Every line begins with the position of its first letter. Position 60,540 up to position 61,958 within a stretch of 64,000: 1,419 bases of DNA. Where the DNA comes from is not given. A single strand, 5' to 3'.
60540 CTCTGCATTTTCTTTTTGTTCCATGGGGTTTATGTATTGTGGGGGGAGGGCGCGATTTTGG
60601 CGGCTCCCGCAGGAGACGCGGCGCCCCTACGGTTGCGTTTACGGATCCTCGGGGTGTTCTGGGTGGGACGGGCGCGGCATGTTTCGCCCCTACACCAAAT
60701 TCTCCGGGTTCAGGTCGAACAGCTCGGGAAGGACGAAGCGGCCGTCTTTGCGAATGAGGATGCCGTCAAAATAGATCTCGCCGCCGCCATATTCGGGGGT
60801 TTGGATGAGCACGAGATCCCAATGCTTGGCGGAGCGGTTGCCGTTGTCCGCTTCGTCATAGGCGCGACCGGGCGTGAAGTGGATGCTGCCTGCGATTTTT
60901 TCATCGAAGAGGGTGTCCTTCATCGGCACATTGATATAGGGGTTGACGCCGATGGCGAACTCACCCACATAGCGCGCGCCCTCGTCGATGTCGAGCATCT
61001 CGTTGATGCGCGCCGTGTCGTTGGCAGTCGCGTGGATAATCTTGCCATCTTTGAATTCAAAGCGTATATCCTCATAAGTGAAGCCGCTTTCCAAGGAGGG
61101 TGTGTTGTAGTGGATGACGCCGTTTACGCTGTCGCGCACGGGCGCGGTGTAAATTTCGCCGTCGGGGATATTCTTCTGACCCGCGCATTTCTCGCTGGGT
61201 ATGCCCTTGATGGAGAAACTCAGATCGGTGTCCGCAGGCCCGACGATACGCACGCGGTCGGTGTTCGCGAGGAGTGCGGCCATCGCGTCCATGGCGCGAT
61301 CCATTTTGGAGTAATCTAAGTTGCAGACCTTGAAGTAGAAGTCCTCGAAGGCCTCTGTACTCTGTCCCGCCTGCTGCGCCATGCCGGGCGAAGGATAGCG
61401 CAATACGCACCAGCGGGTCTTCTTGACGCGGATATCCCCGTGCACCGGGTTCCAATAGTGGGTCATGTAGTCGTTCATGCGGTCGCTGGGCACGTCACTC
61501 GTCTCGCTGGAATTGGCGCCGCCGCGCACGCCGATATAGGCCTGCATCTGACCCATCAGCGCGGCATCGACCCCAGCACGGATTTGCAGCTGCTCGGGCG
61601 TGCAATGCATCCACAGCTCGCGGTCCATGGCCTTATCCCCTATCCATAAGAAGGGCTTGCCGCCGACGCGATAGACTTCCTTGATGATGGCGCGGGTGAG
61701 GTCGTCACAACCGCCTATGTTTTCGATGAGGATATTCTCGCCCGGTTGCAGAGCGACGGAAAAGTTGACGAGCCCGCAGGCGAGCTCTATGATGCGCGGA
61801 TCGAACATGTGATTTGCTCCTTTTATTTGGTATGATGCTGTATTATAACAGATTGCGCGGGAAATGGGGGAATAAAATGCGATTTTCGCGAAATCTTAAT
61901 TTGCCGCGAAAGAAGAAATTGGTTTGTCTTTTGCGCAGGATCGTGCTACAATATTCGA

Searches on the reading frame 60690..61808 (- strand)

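Call 7: search_protein_families(library=pfam, proteins=[window:60690-61808:-])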
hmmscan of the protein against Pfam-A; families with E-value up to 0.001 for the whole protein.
window:60690-61808:- (372 aa): 1 family
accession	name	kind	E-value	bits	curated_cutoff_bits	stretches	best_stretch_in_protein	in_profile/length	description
PF02073.20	Peptidase_M29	-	2.7e-49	168.5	27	1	5-333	4-380/406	Thermophilic metalloprotease (M29)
